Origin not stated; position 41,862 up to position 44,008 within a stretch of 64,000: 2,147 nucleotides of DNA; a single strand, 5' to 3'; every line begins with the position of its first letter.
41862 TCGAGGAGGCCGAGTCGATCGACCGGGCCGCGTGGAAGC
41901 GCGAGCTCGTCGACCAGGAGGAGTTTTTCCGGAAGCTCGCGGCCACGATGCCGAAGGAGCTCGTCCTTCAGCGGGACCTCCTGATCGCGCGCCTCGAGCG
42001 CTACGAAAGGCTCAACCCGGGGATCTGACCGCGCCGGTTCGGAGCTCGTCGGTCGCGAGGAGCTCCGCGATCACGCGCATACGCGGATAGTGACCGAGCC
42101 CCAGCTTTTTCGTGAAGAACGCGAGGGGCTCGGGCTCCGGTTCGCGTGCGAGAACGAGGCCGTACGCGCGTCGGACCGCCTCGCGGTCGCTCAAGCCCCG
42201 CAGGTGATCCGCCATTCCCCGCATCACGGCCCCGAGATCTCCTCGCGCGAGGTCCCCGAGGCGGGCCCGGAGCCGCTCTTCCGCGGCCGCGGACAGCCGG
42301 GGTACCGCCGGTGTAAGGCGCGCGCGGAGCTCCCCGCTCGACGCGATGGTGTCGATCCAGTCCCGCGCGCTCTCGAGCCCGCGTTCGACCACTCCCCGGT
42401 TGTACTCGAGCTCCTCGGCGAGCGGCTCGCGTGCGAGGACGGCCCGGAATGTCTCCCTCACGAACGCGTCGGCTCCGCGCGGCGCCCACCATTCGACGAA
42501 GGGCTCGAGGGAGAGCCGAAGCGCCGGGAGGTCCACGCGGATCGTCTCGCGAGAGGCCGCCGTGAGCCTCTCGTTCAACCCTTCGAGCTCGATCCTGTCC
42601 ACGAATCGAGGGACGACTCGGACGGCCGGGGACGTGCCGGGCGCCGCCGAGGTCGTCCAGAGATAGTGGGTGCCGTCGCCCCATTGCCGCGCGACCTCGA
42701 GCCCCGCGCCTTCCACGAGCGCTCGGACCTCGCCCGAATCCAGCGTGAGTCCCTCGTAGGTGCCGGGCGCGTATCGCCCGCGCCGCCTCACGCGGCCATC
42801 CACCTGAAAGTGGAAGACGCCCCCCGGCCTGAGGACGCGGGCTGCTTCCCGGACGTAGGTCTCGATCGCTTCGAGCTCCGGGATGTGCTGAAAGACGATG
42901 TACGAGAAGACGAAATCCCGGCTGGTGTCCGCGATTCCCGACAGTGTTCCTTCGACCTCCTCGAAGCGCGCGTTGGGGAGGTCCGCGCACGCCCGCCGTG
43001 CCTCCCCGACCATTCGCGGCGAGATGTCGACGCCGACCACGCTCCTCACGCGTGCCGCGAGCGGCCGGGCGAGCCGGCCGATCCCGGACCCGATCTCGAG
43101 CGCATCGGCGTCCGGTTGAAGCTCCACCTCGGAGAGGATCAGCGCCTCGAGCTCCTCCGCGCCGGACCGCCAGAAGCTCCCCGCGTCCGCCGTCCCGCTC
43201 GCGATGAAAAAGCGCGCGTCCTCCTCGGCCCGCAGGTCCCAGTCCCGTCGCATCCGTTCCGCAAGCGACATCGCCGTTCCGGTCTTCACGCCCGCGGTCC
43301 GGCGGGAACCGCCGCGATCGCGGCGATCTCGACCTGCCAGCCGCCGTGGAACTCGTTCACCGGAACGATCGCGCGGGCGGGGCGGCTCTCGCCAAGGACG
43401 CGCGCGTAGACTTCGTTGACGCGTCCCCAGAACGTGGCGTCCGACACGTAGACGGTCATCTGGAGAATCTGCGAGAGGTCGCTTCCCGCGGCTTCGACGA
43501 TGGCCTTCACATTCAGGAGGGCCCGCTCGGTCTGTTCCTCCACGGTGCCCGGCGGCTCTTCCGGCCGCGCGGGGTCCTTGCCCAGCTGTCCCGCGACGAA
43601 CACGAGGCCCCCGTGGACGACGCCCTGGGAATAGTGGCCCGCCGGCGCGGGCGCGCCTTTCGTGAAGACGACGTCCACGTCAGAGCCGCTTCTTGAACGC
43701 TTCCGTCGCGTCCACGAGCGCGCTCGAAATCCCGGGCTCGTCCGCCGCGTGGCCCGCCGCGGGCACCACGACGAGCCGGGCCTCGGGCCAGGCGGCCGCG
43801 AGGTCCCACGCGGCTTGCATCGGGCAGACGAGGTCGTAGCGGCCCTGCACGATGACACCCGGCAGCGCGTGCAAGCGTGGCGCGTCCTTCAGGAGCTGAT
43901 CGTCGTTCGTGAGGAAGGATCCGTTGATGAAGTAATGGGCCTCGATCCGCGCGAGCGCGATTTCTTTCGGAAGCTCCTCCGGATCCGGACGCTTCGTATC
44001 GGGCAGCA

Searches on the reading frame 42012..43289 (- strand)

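Call 52: search_protein_families(library=pfam, proteins=[window:42012-43289:-], max_evalue=0.00001)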
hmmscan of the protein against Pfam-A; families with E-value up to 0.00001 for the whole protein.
window:42012-43289:- (425 aa): 7 families
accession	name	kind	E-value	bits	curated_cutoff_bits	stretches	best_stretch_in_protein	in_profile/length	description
PF08241.18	Methyltransf_11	-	2.5e-18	66.9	21.2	1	64-160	1-94/95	Methyltransferase domain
PF13649.12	Methyltransf_25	-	2.6e-17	63.8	27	1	64-157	2-97/97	Methyltransferase domain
PF08242.18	Methyltransf_12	-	8.7e-14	52.5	30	1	64-159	1-98/98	Methyltransferase domain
PF13489.12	Methyltransf_23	-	2.4e-10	40.8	27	1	44-199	6-161/164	Methyltransferase domain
PF13847.12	Methyltransf_31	-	2.6e-09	37.3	27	1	61-160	5-108/145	Methyltransferase domain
PF13946.11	DUF4214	-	2e-06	28.2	23.2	0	275-322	22-69/72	Domain of unknown function (DUF4214)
PF02353.26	CMAS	-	6.5e-06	26.1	27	1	50-163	53-166/273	Mycolic acid cyclopropane synthetase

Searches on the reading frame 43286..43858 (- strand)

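Call 52: search_protein_families(library=pfam, proteins=[window:43286-43858:-], max_evalue=0.00001)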
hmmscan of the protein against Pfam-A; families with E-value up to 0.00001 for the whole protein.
window:43286-43858:- (190 aa): 1 family
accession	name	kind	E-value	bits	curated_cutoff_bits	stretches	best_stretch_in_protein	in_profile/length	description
PF01042.26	Ribonuc_L-PSP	-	3.5e-31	108.2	27.3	1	67-184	2-121/121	Endoribonuclease L-PSP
